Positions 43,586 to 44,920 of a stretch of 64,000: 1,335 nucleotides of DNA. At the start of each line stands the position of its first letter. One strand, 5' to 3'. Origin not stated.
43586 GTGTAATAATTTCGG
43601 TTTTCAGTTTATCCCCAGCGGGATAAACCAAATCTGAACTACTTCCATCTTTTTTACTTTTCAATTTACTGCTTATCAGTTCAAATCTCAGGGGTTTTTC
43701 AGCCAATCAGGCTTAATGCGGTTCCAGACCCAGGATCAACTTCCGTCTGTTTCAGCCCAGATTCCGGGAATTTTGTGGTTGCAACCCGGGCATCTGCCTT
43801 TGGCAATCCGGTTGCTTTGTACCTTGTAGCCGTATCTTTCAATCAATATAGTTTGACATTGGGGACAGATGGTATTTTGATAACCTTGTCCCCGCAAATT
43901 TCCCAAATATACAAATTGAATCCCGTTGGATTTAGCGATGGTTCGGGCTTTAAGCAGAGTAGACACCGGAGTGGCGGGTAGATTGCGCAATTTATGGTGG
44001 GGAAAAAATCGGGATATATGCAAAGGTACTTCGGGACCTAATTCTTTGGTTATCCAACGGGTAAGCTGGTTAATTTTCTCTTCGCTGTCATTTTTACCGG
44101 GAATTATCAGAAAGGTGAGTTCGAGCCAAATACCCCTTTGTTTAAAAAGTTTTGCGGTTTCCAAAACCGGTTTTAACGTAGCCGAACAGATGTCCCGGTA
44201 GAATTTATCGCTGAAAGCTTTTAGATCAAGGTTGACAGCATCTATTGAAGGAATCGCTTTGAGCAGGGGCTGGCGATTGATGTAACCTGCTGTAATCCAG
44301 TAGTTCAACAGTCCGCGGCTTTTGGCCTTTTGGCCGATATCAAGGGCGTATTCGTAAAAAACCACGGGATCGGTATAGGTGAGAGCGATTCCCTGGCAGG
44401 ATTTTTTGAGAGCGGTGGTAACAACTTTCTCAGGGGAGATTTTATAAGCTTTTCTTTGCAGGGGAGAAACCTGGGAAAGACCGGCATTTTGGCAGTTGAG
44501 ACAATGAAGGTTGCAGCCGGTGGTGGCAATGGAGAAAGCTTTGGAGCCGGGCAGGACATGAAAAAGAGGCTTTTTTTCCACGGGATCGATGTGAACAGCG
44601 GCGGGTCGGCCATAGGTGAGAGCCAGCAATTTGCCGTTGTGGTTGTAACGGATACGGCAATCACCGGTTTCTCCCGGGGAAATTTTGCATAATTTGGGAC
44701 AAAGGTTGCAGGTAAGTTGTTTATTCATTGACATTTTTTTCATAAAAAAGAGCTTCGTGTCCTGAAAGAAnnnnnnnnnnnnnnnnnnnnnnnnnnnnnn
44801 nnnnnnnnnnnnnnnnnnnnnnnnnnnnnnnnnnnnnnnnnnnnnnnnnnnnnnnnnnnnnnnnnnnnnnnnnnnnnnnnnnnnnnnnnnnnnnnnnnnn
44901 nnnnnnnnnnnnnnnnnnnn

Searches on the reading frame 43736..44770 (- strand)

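Call 34: search_protein_families(library=pfam, proteins=[window:43736-44770:-], max_evalue=0.001)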
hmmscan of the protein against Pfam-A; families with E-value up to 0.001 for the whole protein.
window:43736-44770:- (344 aa): 2 families
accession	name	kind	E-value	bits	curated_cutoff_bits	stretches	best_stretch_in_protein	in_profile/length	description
PF04055.27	Radical_SAM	-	1.1e-14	55.4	29.5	1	81-233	2-162/166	Radical SAM superfamily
PF13353.11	Fer4_12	-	1.5e-05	25.7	22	1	80-167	9-96/137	4Fe-4S single cluster domain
